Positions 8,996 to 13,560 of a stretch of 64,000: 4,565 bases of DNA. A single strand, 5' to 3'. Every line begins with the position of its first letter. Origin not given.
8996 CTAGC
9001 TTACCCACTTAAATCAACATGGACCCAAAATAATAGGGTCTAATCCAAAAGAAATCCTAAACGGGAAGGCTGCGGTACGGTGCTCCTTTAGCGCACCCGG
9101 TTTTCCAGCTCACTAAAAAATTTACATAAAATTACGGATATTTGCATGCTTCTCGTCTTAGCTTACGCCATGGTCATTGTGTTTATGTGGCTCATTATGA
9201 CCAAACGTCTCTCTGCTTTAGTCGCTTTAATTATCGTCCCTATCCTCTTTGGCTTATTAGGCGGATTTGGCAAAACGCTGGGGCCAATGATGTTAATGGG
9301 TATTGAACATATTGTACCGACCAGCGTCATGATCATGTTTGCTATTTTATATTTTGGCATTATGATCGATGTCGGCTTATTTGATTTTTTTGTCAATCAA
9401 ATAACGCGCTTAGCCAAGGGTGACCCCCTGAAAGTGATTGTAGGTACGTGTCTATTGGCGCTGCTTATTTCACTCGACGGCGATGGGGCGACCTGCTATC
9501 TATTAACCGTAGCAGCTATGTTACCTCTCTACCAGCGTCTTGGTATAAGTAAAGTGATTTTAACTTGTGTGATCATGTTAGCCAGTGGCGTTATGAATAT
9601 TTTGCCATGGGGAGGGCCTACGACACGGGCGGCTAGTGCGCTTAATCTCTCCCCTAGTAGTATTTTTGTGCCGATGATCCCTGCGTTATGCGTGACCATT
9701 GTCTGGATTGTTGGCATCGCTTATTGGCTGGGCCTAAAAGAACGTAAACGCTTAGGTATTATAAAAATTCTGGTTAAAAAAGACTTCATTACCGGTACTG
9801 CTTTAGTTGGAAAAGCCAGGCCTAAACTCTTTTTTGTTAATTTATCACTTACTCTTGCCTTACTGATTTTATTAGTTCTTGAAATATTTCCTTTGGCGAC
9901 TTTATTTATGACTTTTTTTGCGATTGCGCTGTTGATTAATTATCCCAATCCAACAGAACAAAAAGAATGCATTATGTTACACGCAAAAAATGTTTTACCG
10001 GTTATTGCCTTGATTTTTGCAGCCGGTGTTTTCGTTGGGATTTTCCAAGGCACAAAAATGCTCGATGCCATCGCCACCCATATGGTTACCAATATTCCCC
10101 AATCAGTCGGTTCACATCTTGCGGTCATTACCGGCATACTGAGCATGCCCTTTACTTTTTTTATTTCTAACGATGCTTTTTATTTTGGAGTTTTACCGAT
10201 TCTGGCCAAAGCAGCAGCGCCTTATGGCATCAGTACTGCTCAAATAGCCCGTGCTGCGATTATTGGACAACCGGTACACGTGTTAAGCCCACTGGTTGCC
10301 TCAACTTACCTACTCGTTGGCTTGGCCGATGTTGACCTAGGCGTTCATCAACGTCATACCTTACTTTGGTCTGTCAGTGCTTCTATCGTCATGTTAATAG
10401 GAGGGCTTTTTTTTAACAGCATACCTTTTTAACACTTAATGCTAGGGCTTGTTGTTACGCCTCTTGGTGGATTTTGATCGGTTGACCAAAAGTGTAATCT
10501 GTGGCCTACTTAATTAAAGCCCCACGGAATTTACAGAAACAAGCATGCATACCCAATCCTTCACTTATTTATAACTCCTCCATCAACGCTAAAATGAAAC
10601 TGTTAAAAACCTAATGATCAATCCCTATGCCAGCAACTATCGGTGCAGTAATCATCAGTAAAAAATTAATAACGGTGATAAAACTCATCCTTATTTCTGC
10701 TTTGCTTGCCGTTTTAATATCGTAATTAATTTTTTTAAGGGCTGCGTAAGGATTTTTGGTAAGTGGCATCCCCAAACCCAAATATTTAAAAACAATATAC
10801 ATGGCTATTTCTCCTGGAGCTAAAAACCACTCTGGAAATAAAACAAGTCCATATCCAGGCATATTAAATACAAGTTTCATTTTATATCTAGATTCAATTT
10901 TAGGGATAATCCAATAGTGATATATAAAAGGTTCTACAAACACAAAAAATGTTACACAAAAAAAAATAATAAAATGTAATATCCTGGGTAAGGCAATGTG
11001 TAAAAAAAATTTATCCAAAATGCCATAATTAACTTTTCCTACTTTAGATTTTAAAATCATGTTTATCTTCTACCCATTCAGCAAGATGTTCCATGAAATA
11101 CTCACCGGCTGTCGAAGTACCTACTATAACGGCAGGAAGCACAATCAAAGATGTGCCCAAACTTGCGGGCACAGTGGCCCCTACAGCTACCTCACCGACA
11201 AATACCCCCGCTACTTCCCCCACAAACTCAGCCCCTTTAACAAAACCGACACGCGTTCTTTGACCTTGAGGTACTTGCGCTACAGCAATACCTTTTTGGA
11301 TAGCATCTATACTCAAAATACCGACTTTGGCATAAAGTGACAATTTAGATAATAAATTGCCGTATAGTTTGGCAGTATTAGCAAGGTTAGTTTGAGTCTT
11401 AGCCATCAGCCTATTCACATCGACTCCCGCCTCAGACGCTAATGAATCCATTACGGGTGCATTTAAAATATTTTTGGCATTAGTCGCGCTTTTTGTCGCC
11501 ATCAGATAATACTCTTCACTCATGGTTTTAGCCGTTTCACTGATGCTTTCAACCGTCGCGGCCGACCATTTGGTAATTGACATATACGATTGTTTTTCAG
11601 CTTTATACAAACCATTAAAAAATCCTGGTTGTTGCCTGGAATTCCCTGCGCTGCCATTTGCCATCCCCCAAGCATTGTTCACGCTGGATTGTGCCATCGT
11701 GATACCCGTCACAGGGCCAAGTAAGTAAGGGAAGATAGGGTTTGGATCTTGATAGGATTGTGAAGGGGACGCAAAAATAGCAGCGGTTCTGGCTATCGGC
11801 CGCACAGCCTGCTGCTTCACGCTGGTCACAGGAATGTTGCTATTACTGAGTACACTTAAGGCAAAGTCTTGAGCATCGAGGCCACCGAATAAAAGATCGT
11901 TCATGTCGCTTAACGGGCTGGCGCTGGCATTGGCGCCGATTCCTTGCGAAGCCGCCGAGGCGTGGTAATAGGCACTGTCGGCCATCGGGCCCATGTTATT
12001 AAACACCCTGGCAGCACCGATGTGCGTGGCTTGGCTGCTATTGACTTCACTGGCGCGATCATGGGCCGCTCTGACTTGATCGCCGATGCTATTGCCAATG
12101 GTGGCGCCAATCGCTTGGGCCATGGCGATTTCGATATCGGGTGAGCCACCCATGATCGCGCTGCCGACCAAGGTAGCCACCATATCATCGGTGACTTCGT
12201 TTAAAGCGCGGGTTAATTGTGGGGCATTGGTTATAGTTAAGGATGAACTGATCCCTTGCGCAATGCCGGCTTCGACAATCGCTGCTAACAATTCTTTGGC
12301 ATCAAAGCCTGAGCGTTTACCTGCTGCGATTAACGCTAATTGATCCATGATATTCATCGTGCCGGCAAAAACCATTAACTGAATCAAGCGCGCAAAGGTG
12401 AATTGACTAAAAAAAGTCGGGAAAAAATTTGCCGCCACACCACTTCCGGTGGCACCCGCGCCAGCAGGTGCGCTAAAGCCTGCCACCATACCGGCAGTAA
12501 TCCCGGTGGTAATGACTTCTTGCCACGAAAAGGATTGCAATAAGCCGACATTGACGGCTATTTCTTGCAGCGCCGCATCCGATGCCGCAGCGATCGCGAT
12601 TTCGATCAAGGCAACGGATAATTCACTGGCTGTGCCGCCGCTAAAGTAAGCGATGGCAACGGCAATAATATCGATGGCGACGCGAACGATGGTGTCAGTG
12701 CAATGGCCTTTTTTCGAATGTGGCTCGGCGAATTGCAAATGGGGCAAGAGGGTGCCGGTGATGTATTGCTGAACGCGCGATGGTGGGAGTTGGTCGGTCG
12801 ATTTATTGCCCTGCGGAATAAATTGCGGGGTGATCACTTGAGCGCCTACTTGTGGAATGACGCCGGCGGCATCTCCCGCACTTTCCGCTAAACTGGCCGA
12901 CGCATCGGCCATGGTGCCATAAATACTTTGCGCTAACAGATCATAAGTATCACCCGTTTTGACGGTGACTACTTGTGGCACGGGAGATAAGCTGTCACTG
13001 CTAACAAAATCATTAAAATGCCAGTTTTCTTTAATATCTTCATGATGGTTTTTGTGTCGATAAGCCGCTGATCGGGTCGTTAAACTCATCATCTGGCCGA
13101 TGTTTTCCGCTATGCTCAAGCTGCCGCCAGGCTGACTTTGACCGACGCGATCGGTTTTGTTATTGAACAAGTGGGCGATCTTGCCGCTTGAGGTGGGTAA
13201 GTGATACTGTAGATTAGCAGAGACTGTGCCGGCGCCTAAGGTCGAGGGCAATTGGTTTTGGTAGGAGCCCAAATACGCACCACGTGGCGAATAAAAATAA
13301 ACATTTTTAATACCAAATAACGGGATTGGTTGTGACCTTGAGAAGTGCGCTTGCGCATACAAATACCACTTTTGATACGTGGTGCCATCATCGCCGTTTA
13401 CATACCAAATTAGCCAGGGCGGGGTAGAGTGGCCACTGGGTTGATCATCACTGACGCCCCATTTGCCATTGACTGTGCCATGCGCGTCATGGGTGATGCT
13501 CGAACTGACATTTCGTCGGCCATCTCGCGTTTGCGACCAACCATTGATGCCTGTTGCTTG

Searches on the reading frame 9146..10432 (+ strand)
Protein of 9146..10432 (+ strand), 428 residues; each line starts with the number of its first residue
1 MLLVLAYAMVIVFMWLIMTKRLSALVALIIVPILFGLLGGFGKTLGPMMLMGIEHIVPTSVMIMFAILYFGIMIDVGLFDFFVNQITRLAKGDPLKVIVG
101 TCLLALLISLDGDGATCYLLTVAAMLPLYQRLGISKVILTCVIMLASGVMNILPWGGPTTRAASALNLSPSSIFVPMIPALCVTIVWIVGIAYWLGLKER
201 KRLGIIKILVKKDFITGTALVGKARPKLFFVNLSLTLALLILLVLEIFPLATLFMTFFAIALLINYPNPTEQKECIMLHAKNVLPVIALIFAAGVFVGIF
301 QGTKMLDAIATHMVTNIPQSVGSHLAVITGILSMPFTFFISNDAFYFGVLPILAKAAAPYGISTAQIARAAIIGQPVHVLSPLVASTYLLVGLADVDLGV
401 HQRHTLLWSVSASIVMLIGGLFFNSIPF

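Call 5: search_protein_families(library=pfam, proteins=[window:9146-10432:+], max_evalue=0.01)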
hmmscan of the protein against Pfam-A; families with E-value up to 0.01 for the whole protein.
window:9146-10432:+ (428 aa): 2 families
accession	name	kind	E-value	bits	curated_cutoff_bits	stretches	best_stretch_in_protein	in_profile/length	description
PF03600.22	CitMHS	-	2.2e-29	103.1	31.9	1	13-374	1-336/336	Citrate transporter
PF03606.21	DcuC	-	1.1e-05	24.6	23.1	1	47-397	66-433/461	C4-dicarboxylate anaerobic carrier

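Call 6: search_protein_families(library=ncbifam, proteins=[window:9146-10432:+], max_evalue=0.01)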
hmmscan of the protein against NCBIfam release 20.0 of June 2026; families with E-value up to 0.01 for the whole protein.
window:9146-10432:+ (428 aa): 1 family
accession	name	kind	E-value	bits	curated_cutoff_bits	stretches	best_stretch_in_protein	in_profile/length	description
TIGR00784.1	citMHS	subfamily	4.2e-162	540.3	259.7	1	1-424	1-426/431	citrate:proton symporter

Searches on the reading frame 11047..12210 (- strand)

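Call 28: search_protein_families(library=pfam, proteins=[window:11047-12210:-], max_evalue=1)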
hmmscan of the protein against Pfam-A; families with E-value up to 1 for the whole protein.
window:11047-12210:- (388 aa): 1 family
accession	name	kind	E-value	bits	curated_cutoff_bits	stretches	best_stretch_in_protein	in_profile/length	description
PF10054.14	DUF2291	-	0.029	14.6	22.5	1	214-288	7-76/200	Predicted periplasmic lipoprotein (DUF2291)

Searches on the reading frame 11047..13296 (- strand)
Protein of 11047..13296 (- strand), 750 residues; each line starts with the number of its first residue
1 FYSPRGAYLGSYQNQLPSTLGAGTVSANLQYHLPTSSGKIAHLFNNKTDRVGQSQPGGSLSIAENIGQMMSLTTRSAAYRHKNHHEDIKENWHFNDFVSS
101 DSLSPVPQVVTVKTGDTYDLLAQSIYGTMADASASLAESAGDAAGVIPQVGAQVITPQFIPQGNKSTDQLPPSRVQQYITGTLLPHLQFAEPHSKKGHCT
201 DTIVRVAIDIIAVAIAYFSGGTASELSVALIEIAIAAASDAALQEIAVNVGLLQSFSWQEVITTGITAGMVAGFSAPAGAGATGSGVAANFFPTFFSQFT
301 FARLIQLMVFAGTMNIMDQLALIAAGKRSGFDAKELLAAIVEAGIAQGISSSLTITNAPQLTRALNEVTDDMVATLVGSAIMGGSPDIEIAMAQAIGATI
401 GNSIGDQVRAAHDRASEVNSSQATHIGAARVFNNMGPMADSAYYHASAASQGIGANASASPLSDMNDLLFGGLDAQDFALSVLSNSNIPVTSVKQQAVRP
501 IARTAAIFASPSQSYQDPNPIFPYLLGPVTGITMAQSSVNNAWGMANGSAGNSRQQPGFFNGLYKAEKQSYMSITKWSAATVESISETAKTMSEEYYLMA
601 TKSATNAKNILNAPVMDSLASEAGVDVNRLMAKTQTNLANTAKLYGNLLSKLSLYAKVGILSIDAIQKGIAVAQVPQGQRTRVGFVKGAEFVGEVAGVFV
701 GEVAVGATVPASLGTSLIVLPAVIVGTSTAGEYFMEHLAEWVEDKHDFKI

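Call 72: search_solved_structures(query=window:11047-13296:-, max_evalue=10)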
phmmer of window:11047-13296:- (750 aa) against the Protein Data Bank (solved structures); distinct sequences matched with E-value up to 10: 0.

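Call 73: search_protein_families(library=ncbifam, proteins=[window:11047-13296:-], max_evalue=0.1)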
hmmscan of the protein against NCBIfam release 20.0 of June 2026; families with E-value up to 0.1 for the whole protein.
window:11047-13296:- (750 aa): 0 families

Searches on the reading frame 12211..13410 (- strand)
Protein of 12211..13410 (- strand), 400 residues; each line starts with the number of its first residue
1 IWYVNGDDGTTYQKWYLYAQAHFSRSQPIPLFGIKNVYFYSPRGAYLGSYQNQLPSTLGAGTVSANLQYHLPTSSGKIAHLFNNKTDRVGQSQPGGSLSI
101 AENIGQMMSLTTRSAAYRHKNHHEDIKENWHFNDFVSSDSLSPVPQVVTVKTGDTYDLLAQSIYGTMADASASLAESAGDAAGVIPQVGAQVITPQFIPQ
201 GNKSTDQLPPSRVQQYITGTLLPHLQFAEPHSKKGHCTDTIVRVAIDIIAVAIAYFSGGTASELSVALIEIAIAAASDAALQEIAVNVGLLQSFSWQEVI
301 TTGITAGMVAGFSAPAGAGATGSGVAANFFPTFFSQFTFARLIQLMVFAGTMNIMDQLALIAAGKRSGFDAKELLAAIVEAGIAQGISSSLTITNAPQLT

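Call 28: search_protein_families(library=pfam, proteins=[window:12211-13410:-], max_evalue=1)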
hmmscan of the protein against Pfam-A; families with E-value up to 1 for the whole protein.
window:12211-13410:- (400 aa): 1 family
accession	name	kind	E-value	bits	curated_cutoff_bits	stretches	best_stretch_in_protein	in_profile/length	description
PF23321.1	R1_ABCA1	-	0.17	12.4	27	1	51-83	25-57/75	ABCA1-like, C-terminal R1 regulatory domain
